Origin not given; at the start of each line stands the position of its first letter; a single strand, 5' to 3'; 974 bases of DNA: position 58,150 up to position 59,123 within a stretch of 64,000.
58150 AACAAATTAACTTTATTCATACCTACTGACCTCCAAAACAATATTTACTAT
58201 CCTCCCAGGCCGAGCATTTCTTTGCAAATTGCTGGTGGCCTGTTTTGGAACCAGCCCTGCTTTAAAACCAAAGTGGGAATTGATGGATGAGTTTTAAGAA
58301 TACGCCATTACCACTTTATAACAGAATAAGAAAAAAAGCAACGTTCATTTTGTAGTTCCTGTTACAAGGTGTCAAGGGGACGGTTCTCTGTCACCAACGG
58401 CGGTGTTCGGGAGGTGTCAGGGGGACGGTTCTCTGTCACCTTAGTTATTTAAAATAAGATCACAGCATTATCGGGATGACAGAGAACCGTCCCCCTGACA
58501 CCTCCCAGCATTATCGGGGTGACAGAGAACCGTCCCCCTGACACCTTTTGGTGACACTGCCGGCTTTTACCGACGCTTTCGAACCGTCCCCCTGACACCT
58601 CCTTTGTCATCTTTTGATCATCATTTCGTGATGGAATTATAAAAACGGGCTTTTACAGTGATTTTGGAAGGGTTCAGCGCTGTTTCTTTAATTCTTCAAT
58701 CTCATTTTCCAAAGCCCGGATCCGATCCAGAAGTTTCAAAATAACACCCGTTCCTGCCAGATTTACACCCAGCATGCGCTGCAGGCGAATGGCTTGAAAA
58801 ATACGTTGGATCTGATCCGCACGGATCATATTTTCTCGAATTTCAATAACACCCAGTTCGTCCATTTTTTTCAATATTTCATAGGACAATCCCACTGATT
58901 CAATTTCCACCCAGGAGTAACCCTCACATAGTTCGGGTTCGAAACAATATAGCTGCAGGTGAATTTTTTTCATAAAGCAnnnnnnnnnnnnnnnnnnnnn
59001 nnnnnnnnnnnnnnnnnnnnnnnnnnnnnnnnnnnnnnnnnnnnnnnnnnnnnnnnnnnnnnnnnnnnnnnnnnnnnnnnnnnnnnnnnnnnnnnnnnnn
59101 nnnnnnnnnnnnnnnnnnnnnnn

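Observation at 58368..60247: cbpA-cbpM chaperone operon enclosed by ~150-bp near-perfect inverted-repeat arms built from a 27-bp dyad motif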

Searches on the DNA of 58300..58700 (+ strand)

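Call 39: search_rna_families(source=window, start=58300, end=58700, threshold=evalue, max_evalue=10)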
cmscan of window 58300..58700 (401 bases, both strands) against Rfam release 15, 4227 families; matches with E-value up to 10: 8.
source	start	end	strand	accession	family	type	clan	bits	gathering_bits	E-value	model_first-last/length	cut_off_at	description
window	58410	58504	-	RF00649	mir-128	Gene; miRNA;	-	24.8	49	0.00093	1-83/83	no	mir-128 microRNA precursor family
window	58402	58510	-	RF03517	MIR5225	Gene; miRNA;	-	23.9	72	0.0065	1-126/126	no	MIR5225 microRNA precursor family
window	58409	58506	-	RF04133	MIR2646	Gene; miRNA;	-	23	245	0.0057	45-213/256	no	MIR2646 microRNA precursor family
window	58410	58503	-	RF00646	mir-204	Gene; miRNA;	-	22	48.4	0.0047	1-89/89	no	mir-204 microRNA precursor family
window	58306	58373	+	RF02711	TeloSII_ncR49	Gene; sRNA;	-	17.4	55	9.9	1-89/89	no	TeloSII non coding RNA 49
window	58410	58505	+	RF03563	mir-BART16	Gene; miRNA;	-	14.2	100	9.9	1-87/87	no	mir-BART16 microRNA precursor family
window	58429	58486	+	RF03634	mir-3524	Gene; miRNA;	-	13.7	99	7.5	1-84/84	no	mir-3524 microRNA precursor family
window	58416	58501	-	RF02082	STnc540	Gene; sRNA;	-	12.5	38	3.9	35-90/202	no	Enterobacterial sRNA STnc540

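Call 52: search_dna_similar(query=window:58405-58550:+, collection=plasmids, mode=distant, max_evalue=0.01)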
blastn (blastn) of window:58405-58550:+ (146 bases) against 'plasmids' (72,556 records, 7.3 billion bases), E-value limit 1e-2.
No match.

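Call 53: search_dna_similar(query=window:58405-58550:+, collection=phages, mode=distant, max_evalue=0.01)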
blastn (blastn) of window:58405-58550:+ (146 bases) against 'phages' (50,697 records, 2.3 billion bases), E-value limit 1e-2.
No match.
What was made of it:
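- Tried and rejected: Plasmid and phage collections: no match (calls 52, 53).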

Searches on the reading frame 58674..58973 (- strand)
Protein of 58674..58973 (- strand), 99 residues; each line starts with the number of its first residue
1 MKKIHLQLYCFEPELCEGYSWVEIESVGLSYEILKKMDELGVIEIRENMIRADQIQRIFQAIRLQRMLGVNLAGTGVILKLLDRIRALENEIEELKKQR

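Call 12: search_protein_families(library=pfam, proteins=[window:58674-58973:-])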
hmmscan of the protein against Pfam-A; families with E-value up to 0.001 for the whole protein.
window:58674-58973:- (99 aa): 1 family
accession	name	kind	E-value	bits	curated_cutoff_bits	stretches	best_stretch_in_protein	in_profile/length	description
PF13591.12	MerR_2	-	1.5e-14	53.9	29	1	24-97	7-84/84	MerR HTH family regulatory protein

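Call 13: find_encoding_contigs(protein=window:58677-58973:-, flank=10000, max_places=10)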
Protein window:58677-58973:- (99 aa): 11 contigs read that carry it; 6 places shown.
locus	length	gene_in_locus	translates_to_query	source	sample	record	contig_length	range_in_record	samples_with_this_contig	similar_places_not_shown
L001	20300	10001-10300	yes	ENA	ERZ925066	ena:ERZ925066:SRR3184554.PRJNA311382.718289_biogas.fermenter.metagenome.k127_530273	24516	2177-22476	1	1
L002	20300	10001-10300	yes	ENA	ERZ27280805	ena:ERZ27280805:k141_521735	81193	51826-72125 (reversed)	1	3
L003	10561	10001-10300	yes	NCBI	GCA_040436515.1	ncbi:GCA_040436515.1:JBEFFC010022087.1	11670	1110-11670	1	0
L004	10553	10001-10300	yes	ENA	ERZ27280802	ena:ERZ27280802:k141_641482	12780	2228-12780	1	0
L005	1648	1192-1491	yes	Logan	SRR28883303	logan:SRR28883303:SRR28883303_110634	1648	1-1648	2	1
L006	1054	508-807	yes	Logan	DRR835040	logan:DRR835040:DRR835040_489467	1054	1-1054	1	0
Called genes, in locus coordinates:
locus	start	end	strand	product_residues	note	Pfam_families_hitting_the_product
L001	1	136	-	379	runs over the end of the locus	PF01041:DegT_DnrJ_EryC1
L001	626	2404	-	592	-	PF01979:Amidohydro_1, PF07969:Amidohydro_3 (weak), PF13382:Adenine_deam_C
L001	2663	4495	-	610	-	PF00122:E1-E2_ATPase, PF00702:Hydrolase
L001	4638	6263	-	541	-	PF07969:Amidohydro_3, PF01979:Amidohydro_1, PF07969:Amidohydro_3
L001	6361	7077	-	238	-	PF01996:F420_ligase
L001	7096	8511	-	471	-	PF07833:Cu_amine_oxidN1, PF00089:Trypsin, PF13365:Trypsin_2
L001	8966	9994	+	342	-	PF00226:DnaJ, PF01556:DnaJ_C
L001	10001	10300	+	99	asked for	PF13591:MerR_2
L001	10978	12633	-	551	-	PF00361:Proton_antipo_M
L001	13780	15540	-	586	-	PF00361:Proton_antipo_M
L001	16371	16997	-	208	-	PF00072:Response_reg, PF00196:GerE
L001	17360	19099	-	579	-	PF00361:Proton_antipo_M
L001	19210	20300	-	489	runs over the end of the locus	PF00662:Proton_antipo_N (weak), PF00361:Proton_antipo_M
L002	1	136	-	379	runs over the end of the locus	PF01041:DegT_DnrJ_EryC1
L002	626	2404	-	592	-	PF01979:Amidohydro_1, PF07969:Amidohydro_3 (weak), PF13382:Adenine_deam_C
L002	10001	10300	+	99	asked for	PF13591:MerR_2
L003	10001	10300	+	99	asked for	PF13591:MerR_2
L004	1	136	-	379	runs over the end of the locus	PF01041:DegT_DnrJ_EryC1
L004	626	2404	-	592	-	PF01979:Amidohydro_1, PF07969:Amidohydro_3 (weak), PF13382:Adenine_deam_C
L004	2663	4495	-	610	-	PF00122:E1-E2_ATPase, PF00702:Hydrolase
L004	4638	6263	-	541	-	PF07969:Amidohydro_3, PF01979:Amidohydro_1, PF07969:Amidohydro_3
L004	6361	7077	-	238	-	PF01996:F420_ligase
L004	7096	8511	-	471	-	PF07833:Cu_amine_oxidN1, PF00089:Trypsin, PF13365:Trypsin_2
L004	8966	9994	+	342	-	PF00226:DnaJ, PF01556:DnaJ_C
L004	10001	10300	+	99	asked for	PF13591:MerR_2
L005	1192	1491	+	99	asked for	PF13591:MerR_2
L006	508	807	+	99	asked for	PF13591:MerR_2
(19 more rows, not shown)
